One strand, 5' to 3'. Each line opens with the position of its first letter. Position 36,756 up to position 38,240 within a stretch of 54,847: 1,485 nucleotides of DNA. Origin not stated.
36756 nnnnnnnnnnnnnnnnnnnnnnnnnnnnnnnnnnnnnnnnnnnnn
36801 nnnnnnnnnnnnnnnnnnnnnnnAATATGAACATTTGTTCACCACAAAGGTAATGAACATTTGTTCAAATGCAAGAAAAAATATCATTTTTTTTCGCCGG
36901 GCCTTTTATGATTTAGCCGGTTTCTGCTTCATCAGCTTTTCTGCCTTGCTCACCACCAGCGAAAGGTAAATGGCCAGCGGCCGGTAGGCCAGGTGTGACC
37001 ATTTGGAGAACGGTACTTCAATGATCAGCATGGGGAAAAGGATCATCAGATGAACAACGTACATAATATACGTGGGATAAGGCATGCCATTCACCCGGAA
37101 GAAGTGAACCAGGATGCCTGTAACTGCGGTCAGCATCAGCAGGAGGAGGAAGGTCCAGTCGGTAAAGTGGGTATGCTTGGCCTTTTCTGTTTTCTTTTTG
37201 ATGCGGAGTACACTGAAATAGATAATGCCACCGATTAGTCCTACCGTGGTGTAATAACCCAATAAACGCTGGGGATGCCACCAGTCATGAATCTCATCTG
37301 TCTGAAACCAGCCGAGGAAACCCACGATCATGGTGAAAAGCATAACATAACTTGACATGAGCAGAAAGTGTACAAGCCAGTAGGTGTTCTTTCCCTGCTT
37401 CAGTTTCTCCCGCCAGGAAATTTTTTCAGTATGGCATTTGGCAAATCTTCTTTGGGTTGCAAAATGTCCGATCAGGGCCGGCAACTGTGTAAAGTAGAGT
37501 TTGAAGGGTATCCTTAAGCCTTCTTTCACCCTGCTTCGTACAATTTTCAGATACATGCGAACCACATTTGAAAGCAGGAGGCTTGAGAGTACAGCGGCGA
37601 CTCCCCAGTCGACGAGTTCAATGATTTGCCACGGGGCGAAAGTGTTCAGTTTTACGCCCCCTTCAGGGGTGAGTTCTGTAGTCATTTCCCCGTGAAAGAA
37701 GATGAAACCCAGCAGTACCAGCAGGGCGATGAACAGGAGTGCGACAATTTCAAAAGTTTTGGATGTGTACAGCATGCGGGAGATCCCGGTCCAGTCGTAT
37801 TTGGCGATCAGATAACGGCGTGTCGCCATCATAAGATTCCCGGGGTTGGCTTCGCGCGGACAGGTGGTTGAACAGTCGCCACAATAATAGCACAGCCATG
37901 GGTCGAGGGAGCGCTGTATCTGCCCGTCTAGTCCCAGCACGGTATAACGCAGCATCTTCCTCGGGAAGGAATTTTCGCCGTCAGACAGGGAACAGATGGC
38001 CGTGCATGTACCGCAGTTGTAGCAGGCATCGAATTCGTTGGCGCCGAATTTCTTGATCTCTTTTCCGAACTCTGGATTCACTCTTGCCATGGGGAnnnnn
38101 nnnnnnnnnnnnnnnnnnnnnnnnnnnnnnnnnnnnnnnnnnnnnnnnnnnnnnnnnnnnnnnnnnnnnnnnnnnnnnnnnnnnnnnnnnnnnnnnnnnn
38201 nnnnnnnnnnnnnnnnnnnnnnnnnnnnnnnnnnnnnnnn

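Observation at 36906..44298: Module A: DsrE-like / TusA / MvhD-like / HdrA::GltD / HdrA / QmoC-like, a Qmo-shaped complex with an NAD(P)H entry point and a sulfur-carrier front end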

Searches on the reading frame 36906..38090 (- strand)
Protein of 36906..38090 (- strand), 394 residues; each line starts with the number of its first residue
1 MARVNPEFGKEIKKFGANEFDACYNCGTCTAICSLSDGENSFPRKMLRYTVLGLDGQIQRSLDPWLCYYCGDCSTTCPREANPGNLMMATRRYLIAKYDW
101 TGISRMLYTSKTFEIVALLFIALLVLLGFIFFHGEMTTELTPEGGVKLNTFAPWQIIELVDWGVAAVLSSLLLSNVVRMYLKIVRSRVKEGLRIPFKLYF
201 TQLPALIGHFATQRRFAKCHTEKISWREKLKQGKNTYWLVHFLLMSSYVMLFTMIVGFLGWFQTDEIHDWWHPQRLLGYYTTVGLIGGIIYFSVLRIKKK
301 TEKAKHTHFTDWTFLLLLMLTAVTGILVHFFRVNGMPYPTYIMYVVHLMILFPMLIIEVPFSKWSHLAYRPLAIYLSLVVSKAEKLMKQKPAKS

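Call 4: search_protein_families(library=pfam, proteins=[window:36906-38090:-], max_evalue=0.01)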
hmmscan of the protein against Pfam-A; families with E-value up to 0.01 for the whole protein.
window:36906-38090:- (394 aa): 7 families
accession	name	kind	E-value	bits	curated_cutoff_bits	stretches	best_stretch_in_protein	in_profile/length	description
PF13187.11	Fer4_9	-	7.8e-07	29.5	27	1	22-80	1-50/52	4Fe-4S dicluster domain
PF13183.11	Fer4_8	-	1.7e-06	28.9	27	1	20-80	2-67/68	4Fe-4S dicluster domain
PF12838.12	Fer4_7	-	1.8e-06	28.7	27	1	23-81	2-52/52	4Fe-4S dicluster domain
PF13534.11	Fer4_17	-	1.5e-05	25.9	22.2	1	22-80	1-59/61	4Fe-4S dicluster domain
PF25160.1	LdpA_Fe-S-bd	-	0.0001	22.4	27.6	0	21-35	26-40/49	LdpA Fe-S cluster-binding domain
PF13237.11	Fer4_10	-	0.00043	20.6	25.5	1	19-78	5-53/53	4Fe-4S dicluster domain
PF13484.11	Fer4_16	-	0.00045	21.4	30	0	66-79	52-65/66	4Fe-4S double cluster binding domain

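Call 7: search_protein_families(library=ncbifam, proteins=[window:36906-38090:-], max_evalue=0.001)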
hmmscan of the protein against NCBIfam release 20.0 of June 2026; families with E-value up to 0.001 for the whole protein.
window:36906-38090:- (394 aa): 10 families
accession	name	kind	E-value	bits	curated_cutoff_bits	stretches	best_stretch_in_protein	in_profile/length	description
NF038018.1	qmoC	equivalog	3.5e-62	210.9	300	1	7-374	4-358/360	quinone-interacting membrane-bound oxidoreductase complex subunit QmoC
TIGR03290.1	CoB_CoM_SS_C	equivalog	1.3e-12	48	160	1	21-94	2-75/144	CoB--CoM heterodisulfide reductase subunit C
NF041890.1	hdrC_Methbact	equivalog_domain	9.2e-10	38.4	270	1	10-88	18-95/192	ferredoxin:CoB-CoM heterodisulfide reductase subunit HdrC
NF041779.1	hetero_SS_HdrC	equivalog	2e-09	37.2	350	1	19-107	29-114/198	ferredoxin:CoB-CoM heterodisulfide reductase subunit HdrC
NF011607.0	PRK15033.1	subfamily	1.2e-08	34.3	524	1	66-383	68-380/389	tricarballylate utilization 4Fe-4S protein TcuB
NF008369.0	PRK11168.1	equivalog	1.5e-05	24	278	1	17-96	7-89/401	anaerobic glycerol-3-phosphate dehydrogenase subunit C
TIGR02484.1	CitB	equivalog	0.0001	21.6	246.6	1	276-381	257-359/372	tricarballylate utilization 4Fe-4S protein TcuB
TIGR02512.1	FeFe_hydrog_A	subfamily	0.00021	20.3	405.95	1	20-81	6-66/375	[FeFe] hydrogenase, group A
TIGR03287.1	methan_mark_16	hypoth_equivalog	0.00022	19.8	363.95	0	12-35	321-344/391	methanogenesis marker 16 metalloprotein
NF058577.1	FdxA_fam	equivalog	0.00039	20.6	65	0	57-81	28-52/52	4Fe-4S ferredoxin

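Call 14: find_homologous_proteins(query=window:36906-38090:-, max_evalue=1e-10)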
Query window:36906-38090:- (394 aa): 4028 proteins with E <= 1e-10 among 8000 candidates; the best 120 are listed.
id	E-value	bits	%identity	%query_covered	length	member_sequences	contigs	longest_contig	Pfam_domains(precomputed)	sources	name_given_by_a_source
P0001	7.6e-271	916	100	100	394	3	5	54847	PF12838.13,PF13534.12,PF13183.12,PF13187.12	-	-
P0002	2.4e-208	710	76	99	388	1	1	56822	PF12838.13,PF13534.12,PF13183.12,PF13187.12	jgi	jgi:quinone-modifying oxidoreductase, subunit QmoC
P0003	1.9e-195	668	74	98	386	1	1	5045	PF12838.13,PF13534.12,PF13183.12,PF13187.12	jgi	jgi:heterodisulfide reductase subunit C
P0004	2.1e-195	668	72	99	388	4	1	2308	PF12838.13,PF13534.12,PF25160.2,PF13183.12,PF13187.12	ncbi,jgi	-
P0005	5.8e-194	663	70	99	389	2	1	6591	PF12838.13,PF13534.12,PF13183.12,PF13187.12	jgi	jgi:ferredoxin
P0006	9.4e-194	662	73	98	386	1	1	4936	PF12838.13,PF13534.12,PF13183.12,PF13187.12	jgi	jgi:ferredoxin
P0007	5.3e-193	660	71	98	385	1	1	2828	PF12838.13,PF25160.2,PF13237.12,PF13183.12,PF13187.12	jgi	jgi:ferredoxin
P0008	9.3e-193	659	72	98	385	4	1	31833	PF12838.13,PF13534.12,PF13237.12,PF13183.12,PF13187.12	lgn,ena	-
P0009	1.1e-192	659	71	98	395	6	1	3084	PF12838.13,PF13534.12,PF13183.12,PF13187.12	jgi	jgi:quinone-modifying oxidoreductase, subunit QmoC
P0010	2.0e-192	658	71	98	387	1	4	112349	PF12838.13,PF13534.12,PF13183.12,PF13187.12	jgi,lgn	jgi:ferredoxin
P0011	2.8e-192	657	72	99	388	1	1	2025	PF12838.13,PF13534.12,PF13183.12,PF13187.12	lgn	-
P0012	9.0e-192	656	71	98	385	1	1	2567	PF12838.13,PF25160.2,PF13237.12,PF13183.12,PF13187.12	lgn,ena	-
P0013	1.2e-191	655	71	98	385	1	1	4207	PF12838.13,PF25160.2,PF13237.12,PF13183.12,PF13187.12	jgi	-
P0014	1.0e-190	652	71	98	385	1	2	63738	PF12838.13,PF13534.12,PF13183.12,PF13187.12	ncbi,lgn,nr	ncbi:MAG: 4Fe-4S dicluster domain-containing protein [Bacteroidetes bacterium]|nr:4Fe-4S dicluster d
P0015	3.6e-189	647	70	98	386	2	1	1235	PF12838.13,PF13534.12,PF13183.12,PF13187.12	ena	-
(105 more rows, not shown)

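Call 20: find_related_loci(query=A1, collection=genome_contigs, flank=10000)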
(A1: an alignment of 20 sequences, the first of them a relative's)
Query A1 (394 aa) in genome_contigs; peptide patterns used: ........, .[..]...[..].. (x = any residue, [..] = any of these).
600 stretches matched a pattern (row limit reached: there are more); 579 encode a relative of the query (tblastn E <= 1e-3); the best 80 are kept; 80 distinct loci.
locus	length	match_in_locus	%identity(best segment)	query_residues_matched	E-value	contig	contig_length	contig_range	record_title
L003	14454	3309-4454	68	1-385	0e+0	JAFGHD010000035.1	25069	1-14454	MAG: Bacteroidales bacterium isolate Zod_Metabat.1433 k87_1325554, whole genome shotgun sequence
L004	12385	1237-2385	68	1-385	4e-177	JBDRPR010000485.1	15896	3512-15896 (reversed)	MAG: Bacteroidota bacterium isolate MEGAHIT-group-2.131 k141_132275, whole genome shotgun sequence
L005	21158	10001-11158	66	1-388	4e-174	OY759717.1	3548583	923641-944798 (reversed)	MAG: Bacteroidales bacterium isolate 1994922c-57ad-4284-af65-a097e7e7ad8c genome assembly, chromosome: 1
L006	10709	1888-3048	65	1-389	2e-173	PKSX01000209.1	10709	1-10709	MAG: Marinilabiliales bacterium isolate BM518 sc_3524, whole genome shotgun sequence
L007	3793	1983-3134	63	1-390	1e-179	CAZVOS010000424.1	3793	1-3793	MAG TPA_asm: uncultured Bacteroidales bacterium isolate SRP178699_co1_517 genome assembly, contig: NODE_37552_length_379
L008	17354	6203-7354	63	1-390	1e-172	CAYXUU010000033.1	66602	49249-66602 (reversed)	MAG TPA_asm: uncultured Bacteroidales bacterium isolate SRP167671_co1_178 genome assembly, contig: NODE_434_length_66602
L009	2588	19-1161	64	1-385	3e-176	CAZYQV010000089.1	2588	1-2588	MAG TPA_asm: uncultured Rikenellaceae bacterium isolate binchicken_co219_276 genome assembly, contig: k141_285580, whole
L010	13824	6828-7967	61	1-386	5e-162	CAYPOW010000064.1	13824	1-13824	MAG TPA_asm: uncultured Draconibacterium sp. isolate SRP191223_co1_1 genome assembly, contig: NODE_4736_length_13824_cov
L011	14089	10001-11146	60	1-386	2e-160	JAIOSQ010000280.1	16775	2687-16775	MAG: Bacteroidales bacterium isolate SMBSF48 bin_32_k127_661869, whole genome shotgun sequence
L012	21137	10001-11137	62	1-385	1e-158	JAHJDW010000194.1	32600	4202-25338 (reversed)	MAG: Bacteroidetes bacterium isolate Modern_marine.mb.87 Modern_marine.mb.87_k141_1441566, whole genome shotgun sequence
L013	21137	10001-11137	60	1-385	2e-158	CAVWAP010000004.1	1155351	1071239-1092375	MAG: uncultured Bacteroidales bacterium isolate MFD03804.bin.1.231 genome assembly, contig: contig_18656, whole genome s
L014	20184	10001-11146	62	1-384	6e-158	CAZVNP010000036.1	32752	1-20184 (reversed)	MAG TPA_asm: uncultured Lentimicrobiaceae bacterium isolate SRP098346_co1_165 genome assembly, contig: NODE_888_length_3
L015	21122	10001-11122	61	1-380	2e-156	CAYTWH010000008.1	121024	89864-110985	MAG TPA_asm: uncultured Bacteroidales bacterium isolate binchicken_co243_280 genome assembly, contig: NODE_56_length_121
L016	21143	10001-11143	58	1-390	6e-153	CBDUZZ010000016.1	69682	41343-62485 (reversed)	MAG TPA_asm: uncultured bacterium isolate SRR22302365_binner13_Refined_16 genome assembly, contig: ERZ25074835.126, whol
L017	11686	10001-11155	56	1-391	6e-152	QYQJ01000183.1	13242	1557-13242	MAG: Bacteroidetes bacterium isolate PowLak16_MAG5 c_000000089668, whole genome shotgun sequence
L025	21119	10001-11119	52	3-390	1e-135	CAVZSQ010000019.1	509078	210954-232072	MAG: Calditrichia bacterium isolate MFD00709.bin.1.19 genome assembly, contig: contig_55078, whole genome shotgun sequen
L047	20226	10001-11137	49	3-394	5e-123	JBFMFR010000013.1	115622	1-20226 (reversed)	MAG: Chloroflexota bacterium isolate MAG276 MAG276_13, whole genome shotgun sequence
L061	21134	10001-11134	47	2-385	5e-119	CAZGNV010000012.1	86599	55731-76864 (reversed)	MAG TPA_asm: uncultured Desulfosarcinaceae bacterium isolate SRP338002_co1_139 genome assembly, contig: NODE_254_length_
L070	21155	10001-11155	46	4-386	7e-116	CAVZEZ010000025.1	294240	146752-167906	MAG: uncultured delta proteobacterium isolate MFD05684.bin.1.177 genome assembly, contig: contig_6172, whole genome shot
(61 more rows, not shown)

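Call 29: search_protein_families(library=pfam, proteins=[L061:9565-9912:+, L008:5928-6200:+, L061:11184-11558:+, L061:11565-12308:+, L061:13606-14517:+, L061:14685-15920:+, L061:15917-17527:+, L061:17529-18248:+, L061:18300-18764:+], max_evalue=0.1)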
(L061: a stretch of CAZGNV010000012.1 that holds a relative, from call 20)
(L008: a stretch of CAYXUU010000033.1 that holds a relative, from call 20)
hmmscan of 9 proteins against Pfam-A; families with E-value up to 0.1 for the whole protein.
L061:9565-9912:+ (115 aa): 4 families
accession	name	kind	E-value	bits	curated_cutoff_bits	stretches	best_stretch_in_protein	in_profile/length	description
PF10241.14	KxDL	-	0.046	14.5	27.2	1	20-79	19-78/86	Uncharacterized conserved protein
PF10991.15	Enc34_ssDNA-bd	-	0.05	13.7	26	1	27-74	36-83/176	Enterobacter phage Enc34, ssDNA-binding protein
PF01022.26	HTH_5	-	0.064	13.6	22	0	63-98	9-44/47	Bacterial regulatory protein, arsR family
PF16221.11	HTH_47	-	0.096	12.7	27.1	0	65-100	42-77/78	winged helix-turn-helix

L008:5928-6200:+ (90 aa): 9 families
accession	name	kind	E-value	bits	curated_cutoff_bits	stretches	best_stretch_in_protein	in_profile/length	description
PF24033.1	DUF7342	-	3e-05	24.5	31.6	1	26-85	5-62/150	Family of unknown function (DUF7342)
PF01022.26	HTH_5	-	0.00078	19.7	22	1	31-70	6-45/47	Bacterial regulatory protein, arsR family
PF09339.16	HTH_IclR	-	0.0031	17.7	22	1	32-73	8-51/52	IclR helix-turn-helix domain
PF12802.13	MarR_2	-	0.007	16.9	27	1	30-68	8-48/61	MarR family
PF12840.13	HTH_20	-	0.0073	16.7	27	1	32-71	9-49/51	Helix-turn-helix domain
PF13412.12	HTH_24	-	0.01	15.8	21.9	1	27-66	3-43/48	Winged helix-turn-helix DNA-binding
PF01978.25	TrmB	-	0.013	15.7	25.6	1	36-88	18-66/68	Sugar-specific transcriptional regulator TrmB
PF24270.1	HTH_Cmi2_C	-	0.031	14.9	27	1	19-74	65-122/125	Cmi2, C-terminal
PF04703.18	FaeA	-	0.082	13.7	20.7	0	36-71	9-46/62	FaeA-like protein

L061:11184-11558:+ (124 aa): 3 families
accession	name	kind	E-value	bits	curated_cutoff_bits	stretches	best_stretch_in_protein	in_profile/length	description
PF02635.20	DsrE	-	1.6e-15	57.7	22.7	1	7-123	2-115/116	DsrE/DsrF-like family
PF13686.11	DrsE_2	-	0.00027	21.3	25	0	5-41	2-36/156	DsrE/DsrF/DrsH-like family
PF21302.3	Zn_ribbon_RlmA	-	0.096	13.1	27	0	50-61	27-38/44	RlmA, N-terminal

L061:11565-12308:+ (247 aa): 1 family
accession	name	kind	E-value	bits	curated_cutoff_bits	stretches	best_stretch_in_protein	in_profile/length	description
PF09926.15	DUF2158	-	0.098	12.9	22.3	0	26-43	1-18/50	Uncharacterized small protein (DUF2158)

L061:13606-14517:+ (303 aa): 1 family
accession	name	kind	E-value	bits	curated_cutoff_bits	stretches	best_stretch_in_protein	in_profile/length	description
PF02219.23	MTHFR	-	1e-26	94.4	24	1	5-294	4-286/287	Methylenetetrahydrofolate reductase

L061:14685-15920:+ (411 aa): 27 families (the best 25 are shown)
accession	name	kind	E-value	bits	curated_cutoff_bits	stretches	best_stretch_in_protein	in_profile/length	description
PF07992.20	Pyr_redox_2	-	1.3e-14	54.8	26.1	1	5-191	2-116/291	Pyridine nucleotide-disulphide oxidoreductase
PF13187.11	Fer4_9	-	2.3e-09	37.6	27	2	100-122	34-51/52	4Fe-4S dicluster domain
PF01266.30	DAO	-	4.2e-09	36.8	27.9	1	6-42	2-38/353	FAD dependent oxidoreductase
PF00037.32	Fer4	-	9.7e-09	35.1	21.1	1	101-118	2-19/24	4Fe-4S binding domain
PF13450.12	NAD_binding_8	-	8.6e-08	32.8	21.9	1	8-46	1-39/68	NAD(P)-binding Rossmann-like domain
PF13484.11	Fer4_16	-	3.8e-07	31.2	30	1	149-174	4-29/66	4Fe-4S double cluster binding domain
PF13454.12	NAD_binding_9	-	3.8e-07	30.7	21.8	1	7-45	1-43/155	FAD-NAD(P)-binding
PF00890.30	FAD_binding_2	-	5.2e-07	29.6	20.4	1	6-42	2-38/414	FAD binding domain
PF12831.13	FAD_oxidored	-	1.4e-06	28.4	27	1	6-42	2-38/416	FAD dependent oxidoreductase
PF01134.28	GIDA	-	1.4e-06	28.1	22.1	1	6-40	2-29/391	Glucose inhibited division protein A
PF00070.33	Pyr_redox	-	1.5e-06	29.1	22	1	6-36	2-32/82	Pyridine nucleotide-disulphide oxidoreductase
PF12838.12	Fer4_7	-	1.9e-06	28.7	27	3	106-161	1-52/52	4Fe-4S dicluster domain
PF01593.30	Amino_oxidase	-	3.2e-06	27.1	19.8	1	13-42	1-30/443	Flavin containing amine oxidoreductase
PF13738.12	Pyr_redox_3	-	1.5e-05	24.9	30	1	8-36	2-31/305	Pyridine nucleotide-disulphide oxidoreductase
PF12837.12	Fer4_6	-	1.6e-05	25.1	25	1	101-123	3-24/24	4Fe-4S binding domain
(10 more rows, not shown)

L061:15917-17527:+ (536 aa): 13 families
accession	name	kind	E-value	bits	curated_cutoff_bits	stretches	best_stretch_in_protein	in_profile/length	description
PF02662.21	FlpD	-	5.8e-34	117.2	22.3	1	404-526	1-123/123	Methyl-viologen-reducing hydrogenase, delta subunit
PF00037.32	Fer4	-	1.5e-11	44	21.1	2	324-346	2-24/24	4Fe-4S binding domain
PF12837.12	Fer4_6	-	1.4e-09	37.9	25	2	323-345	2-24/24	4Fe-4S binding domain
PF12838.12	Fer4_7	-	2.3e-07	31.6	27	3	329-372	1-52/52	4Fe-4S dicluster domain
PF14697.11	Fer4_21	-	2.4e-07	31.2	35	1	323-374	1-58/59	4Fe-4S dicluster domain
PF13237.11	Fer4_10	-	4.4e-07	30.2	25.5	1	324-369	3-53/53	4Fe-4S dicluster domain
PF13187.11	Fer4_9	-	1.9e-05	25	27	2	329-373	1-52/52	4Fe-4S dicluster domain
PF12797.12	Fer4_2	-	3e-05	24.1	24.5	2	325-342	5-22/22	4Fe-4S binding domain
PF13484.11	Fer4_16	-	0.00016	22.8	30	1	358-374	2-18/66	4Fe-4S double cluster binding domain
PF25160.1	LdpA_Fe-S-bd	-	0.004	17.3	27.6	1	335-374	8-44/49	LdpA Fe-S cluster-binding domain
PF12798.12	Fer4_3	-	0.019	16.2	27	0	330-344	1-15/15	4Fe-4S binding domain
PF13534.11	Fer4_17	-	0.025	15.6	22.2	0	357-376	1-19/61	4Fe-4S dicluster domain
PF12800.12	Fer4_4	-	0.052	14.4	24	0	356-371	2-17/17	4Fe-4S binding domain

L061:17529-18248:+ (239 aa): 16 families
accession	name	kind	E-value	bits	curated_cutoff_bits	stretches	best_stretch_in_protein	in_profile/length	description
PF13183.11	Fer4_8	-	3.1e-13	50.5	27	1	28-89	2-68/68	4Fe-4S dicluster domain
PF13534.11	Fer4_17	-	1.2e-10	42.2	22.2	1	31-90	2-61/61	4Fe-4S dicluster domain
PF13187.11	Fer4_9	-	7.5e-09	35.9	27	1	30-88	1-50/52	4Fe-4S dicluster domain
PF12838.12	Fer4_7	-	2.7e-08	34.6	27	2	31-88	2-51/52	4Fe-4S dicluster domain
PF14697.11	Fer4_21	-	1e-07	32.4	35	1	15-43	25-53/59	4Fe-4S dicluster domain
PF13237.11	Fer4_10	-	2.1e-07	31.2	25.5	2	27-86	5-53/53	4Fe-4S dicluster domain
PF00037.32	Fer4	-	2.2e-07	30.8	21.1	2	26-43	3-20/24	4Fe-4S binding domain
PF12837.12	Fer4_6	-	1.9e-06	28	25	2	27-43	5-21/24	4Fe-4S binding domain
PF12797.12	Fer4_2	-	1.6e-05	25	24.5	2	27-43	6-22/22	4Fe-4S binding domain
PF25160.1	LdpA_Fe-S-bd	-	2.4e-05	24.5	27.6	0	27-46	24-43/49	LdpA Fe-S cluster-binding domain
PF12800.12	Fer4_4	-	2.6e-05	24.6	24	2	29-43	2-16/17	4Fe-4S binding domain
PF12798.12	Fer4_3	-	2.8e-05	25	27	1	75-88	1-14/15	4Fe-4S binding domain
PF13746.11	Fer4_18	-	0.0011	19.5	27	1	75-95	61-81/114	4Fe-4S dicluster domain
PF17179.9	Fer4_22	-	0.0012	20.1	27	0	74-88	80-94/95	4Fe-4S dicluster domain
PF13484.11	Fer4_16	-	0.0012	20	30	1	31-87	2-65/66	4Fe-4S double cluster binding domain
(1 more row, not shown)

L061:18300-18764:+ (154 aa): 1 family
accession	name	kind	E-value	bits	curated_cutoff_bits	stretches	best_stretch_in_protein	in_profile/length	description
PF02754.22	CCG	-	9.6e-13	48.5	20.6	1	35-127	2-84/85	Cysteine-rich domain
